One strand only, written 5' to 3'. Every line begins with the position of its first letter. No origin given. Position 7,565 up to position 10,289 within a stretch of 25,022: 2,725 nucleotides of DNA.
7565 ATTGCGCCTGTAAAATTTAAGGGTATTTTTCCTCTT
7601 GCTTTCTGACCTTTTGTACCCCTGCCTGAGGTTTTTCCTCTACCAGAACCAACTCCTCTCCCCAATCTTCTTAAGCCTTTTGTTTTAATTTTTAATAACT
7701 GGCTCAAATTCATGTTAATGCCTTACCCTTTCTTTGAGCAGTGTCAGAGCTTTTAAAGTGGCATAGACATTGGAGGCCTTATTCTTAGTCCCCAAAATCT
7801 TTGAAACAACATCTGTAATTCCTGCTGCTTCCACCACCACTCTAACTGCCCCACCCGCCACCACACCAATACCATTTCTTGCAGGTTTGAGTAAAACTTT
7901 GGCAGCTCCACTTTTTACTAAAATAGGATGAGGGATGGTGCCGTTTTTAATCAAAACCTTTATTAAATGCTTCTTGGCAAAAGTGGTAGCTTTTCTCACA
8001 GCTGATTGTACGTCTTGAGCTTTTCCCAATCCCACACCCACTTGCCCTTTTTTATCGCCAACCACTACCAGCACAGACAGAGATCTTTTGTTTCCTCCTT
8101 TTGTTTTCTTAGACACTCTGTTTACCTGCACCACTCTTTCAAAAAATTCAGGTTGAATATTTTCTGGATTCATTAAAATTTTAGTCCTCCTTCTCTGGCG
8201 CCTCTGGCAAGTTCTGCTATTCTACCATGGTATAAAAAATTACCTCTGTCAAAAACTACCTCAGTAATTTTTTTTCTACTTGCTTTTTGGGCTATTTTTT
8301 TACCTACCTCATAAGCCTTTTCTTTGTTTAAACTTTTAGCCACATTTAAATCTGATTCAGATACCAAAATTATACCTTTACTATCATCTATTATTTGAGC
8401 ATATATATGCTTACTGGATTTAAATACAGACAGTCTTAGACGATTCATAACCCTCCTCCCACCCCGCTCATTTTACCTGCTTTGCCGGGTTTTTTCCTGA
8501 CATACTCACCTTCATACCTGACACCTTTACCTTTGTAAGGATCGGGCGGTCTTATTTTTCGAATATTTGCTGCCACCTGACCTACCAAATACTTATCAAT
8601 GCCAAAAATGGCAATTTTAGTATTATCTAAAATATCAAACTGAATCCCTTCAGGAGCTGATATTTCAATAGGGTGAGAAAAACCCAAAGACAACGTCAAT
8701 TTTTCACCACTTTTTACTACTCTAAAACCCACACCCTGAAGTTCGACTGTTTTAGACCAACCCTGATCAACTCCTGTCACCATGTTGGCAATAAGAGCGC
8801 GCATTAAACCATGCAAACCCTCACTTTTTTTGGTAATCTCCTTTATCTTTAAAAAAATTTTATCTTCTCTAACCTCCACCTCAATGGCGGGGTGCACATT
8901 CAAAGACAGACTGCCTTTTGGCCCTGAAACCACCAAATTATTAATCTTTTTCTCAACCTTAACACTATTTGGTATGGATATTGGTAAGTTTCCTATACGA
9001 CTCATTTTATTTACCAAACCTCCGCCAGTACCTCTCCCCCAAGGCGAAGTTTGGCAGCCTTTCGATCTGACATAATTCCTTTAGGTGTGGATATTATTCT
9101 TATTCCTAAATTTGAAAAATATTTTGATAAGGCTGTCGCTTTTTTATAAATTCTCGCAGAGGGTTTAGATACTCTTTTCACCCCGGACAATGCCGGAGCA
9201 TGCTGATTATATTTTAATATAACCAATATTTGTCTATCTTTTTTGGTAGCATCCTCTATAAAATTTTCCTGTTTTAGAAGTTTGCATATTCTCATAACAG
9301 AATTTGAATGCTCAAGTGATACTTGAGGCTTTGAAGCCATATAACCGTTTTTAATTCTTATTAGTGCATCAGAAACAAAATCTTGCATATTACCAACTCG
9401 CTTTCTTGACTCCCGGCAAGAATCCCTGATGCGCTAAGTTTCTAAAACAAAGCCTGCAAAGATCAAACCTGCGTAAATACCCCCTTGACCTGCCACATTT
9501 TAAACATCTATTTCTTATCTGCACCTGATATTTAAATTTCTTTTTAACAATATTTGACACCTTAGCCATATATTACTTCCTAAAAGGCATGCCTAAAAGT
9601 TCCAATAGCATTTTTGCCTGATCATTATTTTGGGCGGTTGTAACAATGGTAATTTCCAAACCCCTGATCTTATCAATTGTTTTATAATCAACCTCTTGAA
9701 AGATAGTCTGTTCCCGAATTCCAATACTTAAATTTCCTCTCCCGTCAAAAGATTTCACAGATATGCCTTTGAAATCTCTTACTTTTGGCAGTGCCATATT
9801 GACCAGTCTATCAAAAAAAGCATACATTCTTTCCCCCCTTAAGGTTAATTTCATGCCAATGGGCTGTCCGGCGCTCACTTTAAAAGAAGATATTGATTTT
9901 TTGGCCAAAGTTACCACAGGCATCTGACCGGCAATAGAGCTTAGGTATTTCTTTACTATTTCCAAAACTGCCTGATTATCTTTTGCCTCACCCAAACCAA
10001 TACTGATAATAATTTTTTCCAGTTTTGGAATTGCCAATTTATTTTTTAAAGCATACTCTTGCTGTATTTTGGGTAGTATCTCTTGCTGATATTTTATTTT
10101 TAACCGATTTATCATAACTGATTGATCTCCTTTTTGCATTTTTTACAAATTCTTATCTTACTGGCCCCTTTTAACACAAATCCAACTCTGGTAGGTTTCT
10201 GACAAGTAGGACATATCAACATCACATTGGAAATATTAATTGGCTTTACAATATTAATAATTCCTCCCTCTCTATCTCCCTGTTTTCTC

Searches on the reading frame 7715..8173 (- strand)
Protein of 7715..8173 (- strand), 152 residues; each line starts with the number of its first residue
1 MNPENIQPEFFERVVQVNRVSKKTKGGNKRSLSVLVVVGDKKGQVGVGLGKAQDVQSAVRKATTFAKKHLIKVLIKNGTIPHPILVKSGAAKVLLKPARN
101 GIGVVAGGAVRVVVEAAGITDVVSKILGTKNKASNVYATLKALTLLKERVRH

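Call 49: search_protein_families(library=pfam, proteins=[window:7715-8173:-], max_evalue=0.001)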
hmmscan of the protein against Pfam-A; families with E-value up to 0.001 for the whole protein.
window:7715-8173:- (152 aa): 2 families
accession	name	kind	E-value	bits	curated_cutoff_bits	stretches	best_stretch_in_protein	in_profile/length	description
PF00333.26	Ribosomal_S5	-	1e-23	83.5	27.1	1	12-73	3-64/65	Ribosomal protein S5, N-terminal domain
PF03719.21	Ribosomal_S5_C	-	3e-21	75.1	21.5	1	87-147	2-62/71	Ribosomal protein S5, C-terminal domain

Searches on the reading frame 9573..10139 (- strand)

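Call 49: search_protein_families(library=pfam, proteins=[window:9573-10139:-], max_evalue=0.001)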
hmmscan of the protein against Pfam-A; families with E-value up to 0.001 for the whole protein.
window:9573-10139:- (188 aa): 2 families
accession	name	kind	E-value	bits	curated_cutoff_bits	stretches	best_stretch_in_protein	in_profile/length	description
PF00673.26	Ribosomal_L5_C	-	9.6e-37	125.4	27.8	1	93-186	1-94/94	ribosomal L5P family C-terminus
PF00281.24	Ribosomal_L5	-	8.1e-19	68.1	34.9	1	33-88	1-56/57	Ribosomal protein L5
